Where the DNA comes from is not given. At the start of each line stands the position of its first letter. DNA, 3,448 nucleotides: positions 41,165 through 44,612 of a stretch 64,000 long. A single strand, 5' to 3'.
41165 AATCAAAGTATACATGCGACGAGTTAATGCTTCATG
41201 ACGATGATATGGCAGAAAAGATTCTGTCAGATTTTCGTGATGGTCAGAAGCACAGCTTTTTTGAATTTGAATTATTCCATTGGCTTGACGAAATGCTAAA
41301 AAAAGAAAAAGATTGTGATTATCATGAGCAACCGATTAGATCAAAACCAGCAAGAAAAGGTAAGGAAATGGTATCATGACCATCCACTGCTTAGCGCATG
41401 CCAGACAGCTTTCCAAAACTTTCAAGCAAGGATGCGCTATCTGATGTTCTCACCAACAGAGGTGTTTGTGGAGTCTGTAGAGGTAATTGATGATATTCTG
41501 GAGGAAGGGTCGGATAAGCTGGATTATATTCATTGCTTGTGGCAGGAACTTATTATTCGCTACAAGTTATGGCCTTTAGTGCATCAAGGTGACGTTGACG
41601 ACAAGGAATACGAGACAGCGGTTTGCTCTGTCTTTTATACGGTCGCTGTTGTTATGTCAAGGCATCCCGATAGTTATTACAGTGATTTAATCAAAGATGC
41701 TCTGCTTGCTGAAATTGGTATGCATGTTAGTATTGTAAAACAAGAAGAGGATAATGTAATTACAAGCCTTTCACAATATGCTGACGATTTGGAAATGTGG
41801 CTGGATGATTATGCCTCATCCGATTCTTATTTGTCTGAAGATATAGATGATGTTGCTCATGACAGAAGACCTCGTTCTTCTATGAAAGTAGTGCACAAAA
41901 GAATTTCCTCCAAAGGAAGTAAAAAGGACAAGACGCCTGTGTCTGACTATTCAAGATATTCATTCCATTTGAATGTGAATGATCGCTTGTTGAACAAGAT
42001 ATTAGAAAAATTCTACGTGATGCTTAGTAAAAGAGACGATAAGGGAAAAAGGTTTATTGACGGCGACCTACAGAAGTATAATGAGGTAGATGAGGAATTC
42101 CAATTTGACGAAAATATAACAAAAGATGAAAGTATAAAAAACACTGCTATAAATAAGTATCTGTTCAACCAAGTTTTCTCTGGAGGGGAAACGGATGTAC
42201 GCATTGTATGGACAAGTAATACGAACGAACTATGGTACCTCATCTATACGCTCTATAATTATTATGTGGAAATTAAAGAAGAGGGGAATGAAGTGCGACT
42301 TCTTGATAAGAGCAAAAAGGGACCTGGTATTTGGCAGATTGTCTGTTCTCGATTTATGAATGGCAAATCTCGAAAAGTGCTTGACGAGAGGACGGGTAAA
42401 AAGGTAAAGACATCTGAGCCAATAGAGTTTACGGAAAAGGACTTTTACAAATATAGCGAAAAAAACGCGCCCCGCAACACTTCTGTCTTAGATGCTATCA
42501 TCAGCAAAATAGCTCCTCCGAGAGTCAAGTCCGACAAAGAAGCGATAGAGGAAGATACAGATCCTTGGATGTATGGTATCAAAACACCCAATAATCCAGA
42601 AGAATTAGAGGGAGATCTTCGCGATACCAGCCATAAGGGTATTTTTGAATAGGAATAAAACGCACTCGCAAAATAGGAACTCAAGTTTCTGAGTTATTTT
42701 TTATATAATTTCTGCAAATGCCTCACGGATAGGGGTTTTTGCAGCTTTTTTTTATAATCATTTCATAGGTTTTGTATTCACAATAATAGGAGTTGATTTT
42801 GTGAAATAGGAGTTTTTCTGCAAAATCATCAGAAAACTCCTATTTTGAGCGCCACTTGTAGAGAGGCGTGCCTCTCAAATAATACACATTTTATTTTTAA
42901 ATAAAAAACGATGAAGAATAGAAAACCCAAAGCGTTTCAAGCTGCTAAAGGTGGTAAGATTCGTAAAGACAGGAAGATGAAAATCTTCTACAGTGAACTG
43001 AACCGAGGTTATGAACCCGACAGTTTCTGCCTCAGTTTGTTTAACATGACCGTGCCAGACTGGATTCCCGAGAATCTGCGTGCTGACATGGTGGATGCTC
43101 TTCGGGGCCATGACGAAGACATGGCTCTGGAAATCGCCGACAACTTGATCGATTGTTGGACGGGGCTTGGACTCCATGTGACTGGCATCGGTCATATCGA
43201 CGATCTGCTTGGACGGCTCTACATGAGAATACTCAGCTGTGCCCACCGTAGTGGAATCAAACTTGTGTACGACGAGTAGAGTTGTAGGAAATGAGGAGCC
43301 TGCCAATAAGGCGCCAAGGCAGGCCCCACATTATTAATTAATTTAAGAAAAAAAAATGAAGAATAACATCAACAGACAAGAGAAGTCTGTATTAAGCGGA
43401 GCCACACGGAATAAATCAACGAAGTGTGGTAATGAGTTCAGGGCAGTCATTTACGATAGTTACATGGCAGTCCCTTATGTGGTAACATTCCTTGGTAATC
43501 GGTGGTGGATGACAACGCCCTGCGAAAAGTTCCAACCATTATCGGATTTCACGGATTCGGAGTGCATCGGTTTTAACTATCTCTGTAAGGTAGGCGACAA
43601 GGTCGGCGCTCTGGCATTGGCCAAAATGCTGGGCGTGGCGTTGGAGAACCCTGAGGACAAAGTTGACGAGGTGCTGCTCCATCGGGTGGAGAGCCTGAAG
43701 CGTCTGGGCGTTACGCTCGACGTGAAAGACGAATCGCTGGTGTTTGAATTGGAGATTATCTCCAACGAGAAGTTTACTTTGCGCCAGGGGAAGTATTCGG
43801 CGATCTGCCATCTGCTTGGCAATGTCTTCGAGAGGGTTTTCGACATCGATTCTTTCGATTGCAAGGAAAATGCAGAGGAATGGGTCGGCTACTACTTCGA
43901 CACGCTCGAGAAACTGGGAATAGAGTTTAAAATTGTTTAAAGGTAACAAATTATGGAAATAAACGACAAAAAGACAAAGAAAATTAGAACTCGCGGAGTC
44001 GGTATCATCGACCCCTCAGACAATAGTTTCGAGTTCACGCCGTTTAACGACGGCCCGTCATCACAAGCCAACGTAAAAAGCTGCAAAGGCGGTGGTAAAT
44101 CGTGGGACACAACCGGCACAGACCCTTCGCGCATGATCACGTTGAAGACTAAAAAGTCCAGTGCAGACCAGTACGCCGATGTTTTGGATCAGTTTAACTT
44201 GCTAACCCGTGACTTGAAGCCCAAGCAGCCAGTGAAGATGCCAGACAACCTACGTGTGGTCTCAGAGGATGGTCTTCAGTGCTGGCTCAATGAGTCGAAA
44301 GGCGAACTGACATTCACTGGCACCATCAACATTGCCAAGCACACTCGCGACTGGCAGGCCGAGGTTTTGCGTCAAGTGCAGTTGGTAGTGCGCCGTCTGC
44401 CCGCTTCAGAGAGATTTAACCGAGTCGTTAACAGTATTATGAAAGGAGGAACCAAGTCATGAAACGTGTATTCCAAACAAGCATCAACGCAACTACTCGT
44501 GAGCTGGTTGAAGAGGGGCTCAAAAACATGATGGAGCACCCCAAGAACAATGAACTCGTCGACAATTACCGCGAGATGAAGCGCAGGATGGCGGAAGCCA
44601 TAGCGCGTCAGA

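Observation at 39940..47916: Integrase-less primase-helicase element with a stereotyped cis architecture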

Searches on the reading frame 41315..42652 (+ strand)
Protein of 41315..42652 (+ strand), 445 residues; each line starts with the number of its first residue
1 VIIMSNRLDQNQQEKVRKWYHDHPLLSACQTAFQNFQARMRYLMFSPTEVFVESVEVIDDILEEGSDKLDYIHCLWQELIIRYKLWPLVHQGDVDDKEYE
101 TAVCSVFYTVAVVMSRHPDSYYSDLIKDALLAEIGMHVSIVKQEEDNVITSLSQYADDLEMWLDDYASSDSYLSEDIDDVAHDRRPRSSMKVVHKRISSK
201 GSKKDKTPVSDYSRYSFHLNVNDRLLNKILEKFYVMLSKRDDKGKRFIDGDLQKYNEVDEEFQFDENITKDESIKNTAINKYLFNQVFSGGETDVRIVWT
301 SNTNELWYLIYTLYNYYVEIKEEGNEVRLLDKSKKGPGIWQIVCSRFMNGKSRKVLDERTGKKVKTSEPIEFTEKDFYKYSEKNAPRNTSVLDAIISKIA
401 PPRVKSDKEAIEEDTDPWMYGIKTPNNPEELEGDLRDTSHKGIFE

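Call 6: search_protein_families(library=pfam, proteins=[window:41315-42652:+], max_evalue=0.01)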
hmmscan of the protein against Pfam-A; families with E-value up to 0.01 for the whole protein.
window:41315-42652:+ (445 aa): 0 families

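Call 12: search_protein_families(library=ncbifam, proteins=[window:41315-42652:+], max_evalue=0.01)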
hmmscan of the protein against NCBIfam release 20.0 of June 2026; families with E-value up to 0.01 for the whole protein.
window:41315-42652:+ (445 aa): 0 families

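Call 13: search_protein_families(library=phrogs, proteins=[window:41315-42652:+], max_evalue=0.01)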
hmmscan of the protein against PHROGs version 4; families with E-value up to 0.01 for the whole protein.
window:41315-42652:+ (445 aa): 0 families

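Call 62: search_solved_structures(query=window:41315-42652:+, max_evalue=10)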
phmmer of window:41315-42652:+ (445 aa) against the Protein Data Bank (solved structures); distinct sequences matched with E-value up to 10: 2.
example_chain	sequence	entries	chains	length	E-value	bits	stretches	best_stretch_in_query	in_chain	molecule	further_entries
6zj3_SI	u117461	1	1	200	0.99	11.6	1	197-244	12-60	Ribosomal protein eS7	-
9y7l_B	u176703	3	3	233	1.1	11.4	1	300-345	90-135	Fab5 Heavy Chain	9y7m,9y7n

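Call 120: search_protein_families(library=padloc, proteins=[window:41315-42652:+], max_evalue=0.001)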
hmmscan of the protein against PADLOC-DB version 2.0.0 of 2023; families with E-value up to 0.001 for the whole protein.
window:41315-42652:+ (445 aa): 0 families

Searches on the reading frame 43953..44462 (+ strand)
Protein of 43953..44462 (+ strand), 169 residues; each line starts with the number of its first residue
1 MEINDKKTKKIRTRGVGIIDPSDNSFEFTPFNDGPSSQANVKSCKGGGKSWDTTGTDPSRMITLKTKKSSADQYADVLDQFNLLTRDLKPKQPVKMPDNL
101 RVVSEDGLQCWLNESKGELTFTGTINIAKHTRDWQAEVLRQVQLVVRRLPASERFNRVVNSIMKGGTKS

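Call 6: search_protein_families(library=pfam, proteins=[window:43953-44462:+], max_evalue=0.01)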
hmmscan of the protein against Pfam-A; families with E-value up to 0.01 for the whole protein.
window:43953-44462:+ (169 aa): 0 families

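Call 12: search_protein_families(library=ncbifam, proteins=[window:43953-44462:+], max_evalue=0.01)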
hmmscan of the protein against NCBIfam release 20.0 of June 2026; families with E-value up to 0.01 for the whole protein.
window:43953-44462:+ (169 aa): 0 families

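Call 13: search_protein_families(library=phrogs, proteins=[window:43953-44462:+], max_evalue=0.01)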
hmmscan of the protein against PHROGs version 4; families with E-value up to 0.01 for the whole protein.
window:43953-44462:+ (169 aa): 0 families

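Call 60: search_solved_structures(query=window:43953-44462:+, max_evalue=10)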
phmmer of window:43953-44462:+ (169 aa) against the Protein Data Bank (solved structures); distinct sequences matched with E-value up to 10: 1.
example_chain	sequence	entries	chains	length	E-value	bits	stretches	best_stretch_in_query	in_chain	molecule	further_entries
7xkc_A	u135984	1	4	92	1.7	11.9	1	33-89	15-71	DCHP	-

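Call 120: search_protein_families(library=padloc, proteins=[window:43953-44462:+], max_evalue=0.001)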
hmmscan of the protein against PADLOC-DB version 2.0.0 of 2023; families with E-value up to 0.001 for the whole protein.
window:43953-44462:+ (169 aa): 0 families
